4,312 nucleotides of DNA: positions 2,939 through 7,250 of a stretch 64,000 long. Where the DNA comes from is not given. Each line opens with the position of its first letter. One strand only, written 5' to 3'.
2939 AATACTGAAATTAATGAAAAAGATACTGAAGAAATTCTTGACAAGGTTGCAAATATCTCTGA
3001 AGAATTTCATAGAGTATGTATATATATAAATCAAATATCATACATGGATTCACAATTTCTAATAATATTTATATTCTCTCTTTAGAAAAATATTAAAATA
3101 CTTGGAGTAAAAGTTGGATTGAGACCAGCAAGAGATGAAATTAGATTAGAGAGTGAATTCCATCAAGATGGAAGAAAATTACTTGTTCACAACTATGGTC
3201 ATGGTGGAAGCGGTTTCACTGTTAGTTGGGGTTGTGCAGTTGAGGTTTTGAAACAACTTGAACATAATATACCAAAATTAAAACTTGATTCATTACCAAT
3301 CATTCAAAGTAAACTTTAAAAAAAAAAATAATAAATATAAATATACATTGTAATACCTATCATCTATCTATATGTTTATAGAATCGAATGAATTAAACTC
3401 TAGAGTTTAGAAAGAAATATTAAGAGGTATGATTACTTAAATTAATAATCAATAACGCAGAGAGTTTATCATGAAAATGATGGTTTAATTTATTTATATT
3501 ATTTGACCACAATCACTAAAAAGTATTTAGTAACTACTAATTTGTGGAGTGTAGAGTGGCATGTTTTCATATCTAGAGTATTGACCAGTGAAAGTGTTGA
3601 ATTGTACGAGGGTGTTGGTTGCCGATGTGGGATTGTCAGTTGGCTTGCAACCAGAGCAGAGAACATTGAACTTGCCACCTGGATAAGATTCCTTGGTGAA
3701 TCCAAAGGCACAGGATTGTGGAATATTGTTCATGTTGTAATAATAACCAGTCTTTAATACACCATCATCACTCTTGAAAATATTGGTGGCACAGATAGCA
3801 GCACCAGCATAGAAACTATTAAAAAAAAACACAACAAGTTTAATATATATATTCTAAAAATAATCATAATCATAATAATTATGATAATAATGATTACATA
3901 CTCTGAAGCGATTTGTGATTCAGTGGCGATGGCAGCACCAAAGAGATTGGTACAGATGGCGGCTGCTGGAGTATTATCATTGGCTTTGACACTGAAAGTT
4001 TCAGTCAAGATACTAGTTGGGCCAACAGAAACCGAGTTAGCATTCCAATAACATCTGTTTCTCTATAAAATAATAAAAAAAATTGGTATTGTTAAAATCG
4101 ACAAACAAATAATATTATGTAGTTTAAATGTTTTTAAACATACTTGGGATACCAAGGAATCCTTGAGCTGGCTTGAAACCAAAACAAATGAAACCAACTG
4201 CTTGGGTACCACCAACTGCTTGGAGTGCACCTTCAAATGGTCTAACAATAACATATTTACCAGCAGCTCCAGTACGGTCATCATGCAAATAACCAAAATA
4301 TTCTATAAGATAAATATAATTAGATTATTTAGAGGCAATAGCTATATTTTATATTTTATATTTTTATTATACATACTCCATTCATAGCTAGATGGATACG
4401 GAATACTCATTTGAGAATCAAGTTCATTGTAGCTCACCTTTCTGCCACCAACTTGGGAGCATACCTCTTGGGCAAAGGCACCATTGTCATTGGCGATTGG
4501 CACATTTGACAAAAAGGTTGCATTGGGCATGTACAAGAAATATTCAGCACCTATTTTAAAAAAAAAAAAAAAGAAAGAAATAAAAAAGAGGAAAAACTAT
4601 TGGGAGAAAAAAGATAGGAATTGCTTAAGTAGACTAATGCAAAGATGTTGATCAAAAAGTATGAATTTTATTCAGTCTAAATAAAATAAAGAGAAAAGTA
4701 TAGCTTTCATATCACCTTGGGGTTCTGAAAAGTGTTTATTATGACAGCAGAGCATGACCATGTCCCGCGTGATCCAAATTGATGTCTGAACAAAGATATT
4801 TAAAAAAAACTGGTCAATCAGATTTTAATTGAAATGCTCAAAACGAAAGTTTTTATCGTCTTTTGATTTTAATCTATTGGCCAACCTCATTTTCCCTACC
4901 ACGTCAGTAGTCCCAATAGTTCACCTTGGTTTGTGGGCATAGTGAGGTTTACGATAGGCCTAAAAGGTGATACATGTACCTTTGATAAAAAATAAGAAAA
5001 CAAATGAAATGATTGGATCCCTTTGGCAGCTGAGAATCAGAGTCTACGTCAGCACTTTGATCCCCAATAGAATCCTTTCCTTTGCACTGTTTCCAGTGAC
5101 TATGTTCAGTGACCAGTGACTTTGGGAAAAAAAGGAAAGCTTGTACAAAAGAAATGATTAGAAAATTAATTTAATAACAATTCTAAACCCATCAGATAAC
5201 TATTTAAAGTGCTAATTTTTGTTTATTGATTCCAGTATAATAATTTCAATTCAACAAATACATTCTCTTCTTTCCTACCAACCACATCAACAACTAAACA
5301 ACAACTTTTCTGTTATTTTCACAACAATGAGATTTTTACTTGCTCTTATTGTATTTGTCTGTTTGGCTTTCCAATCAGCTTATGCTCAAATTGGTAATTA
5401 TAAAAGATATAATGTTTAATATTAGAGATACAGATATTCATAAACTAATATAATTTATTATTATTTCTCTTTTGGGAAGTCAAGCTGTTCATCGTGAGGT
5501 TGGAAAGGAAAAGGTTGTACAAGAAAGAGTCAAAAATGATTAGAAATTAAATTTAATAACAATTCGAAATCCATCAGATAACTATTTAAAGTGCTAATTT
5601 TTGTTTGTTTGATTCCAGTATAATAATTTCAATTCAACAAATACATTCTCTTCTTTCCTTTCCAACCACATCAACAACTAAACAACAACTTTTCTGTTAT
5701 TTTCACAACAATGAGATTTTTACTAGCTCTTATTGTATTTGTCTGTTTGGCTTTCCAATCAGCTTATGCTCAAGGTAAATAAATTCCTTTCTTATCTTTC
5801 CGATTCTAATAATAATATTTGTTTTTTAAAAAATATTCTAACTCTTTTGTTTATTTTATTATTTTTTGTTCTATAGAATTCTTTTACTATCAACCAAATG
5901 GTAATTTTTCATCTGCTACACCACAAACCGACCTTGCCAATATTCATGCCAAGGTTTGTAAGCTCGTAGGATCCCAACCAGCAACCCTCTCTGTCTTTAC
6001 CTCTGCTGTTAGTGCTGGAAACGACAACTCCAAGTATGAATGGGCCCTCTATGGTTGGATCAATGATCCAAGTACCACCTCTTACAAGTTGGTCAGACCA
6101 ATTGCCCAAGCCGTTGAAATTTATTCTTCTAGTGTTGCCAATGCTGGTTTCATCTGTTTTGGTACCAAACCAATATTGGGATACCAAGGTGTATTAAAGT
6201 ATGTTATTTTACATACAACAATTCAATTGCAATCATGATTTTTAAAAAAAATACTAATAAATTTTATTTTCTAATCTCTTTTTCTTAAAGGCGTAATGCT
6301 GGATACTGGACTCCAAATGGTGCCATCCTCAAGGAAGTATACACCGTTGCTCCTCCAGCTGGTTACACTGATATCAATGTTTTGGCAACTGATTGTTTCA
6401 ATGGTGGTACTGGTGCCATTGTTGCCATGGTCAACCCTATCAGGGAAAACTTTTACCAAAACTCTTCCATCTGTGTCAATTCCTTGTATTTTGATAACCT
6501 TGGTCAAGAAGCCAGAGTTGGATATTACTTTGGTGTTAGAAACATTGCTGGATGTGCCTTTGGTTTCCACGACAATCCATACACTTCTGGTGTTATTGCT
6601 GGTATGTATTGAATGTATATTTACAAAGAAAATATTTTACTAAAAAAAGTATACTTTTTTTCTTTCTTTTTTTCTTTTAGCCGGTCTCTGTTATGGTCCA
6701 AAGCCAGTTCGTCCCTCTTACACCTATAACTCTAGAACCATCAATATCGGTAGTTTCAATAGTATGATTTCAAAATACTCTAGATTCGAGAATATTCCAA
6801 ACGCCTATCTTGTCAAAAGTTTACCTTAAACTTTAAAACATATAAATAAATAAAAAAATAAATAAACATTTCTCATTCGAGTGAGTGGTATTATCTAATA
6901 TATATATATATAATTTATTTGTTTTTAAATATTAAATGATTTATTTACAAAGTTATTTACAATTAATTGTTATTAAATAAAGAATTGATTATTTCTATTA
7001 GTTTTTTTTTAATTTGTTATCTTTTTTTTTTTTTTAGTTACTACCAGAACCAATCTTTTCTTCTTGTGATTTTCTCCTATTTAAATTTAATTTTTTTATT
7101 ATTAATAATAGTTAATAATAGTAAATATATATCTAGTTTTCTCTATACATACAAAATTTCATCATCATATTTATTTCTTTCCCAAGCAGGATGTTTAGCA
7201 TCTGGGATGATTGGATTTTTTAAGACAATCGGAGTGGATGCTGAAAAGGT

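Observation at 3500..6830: Head-to-head pair of paralogous secreted-protein genes with a tandemly duplicated promoter and signal-peptide exon, and a possible frame break in one copy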

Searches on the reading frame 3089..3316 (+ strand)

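Call 71: search_protein_families(library=pfam, proteins=[window:3089-3316:+], max_evalue=0.01)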
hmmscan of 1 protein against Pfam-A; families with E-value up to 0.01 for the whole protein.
window:3089-3316:+ (76 aa): 1 family
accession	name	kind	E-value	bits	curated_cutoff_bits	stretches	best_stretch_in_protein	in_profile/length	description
PF01266.30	DAO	-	4.1e-05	23.7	27.9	1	7-52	306-349/353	FAD dependent oxidoreductase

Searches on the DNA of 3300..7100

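Call 19: search_rna_families(source=window, start=3300, end=7100, threshold=evalue, max_evalue=1)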
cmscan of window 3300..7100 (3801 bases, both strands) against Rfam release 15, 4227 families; matches with E-value up to 1: 0.
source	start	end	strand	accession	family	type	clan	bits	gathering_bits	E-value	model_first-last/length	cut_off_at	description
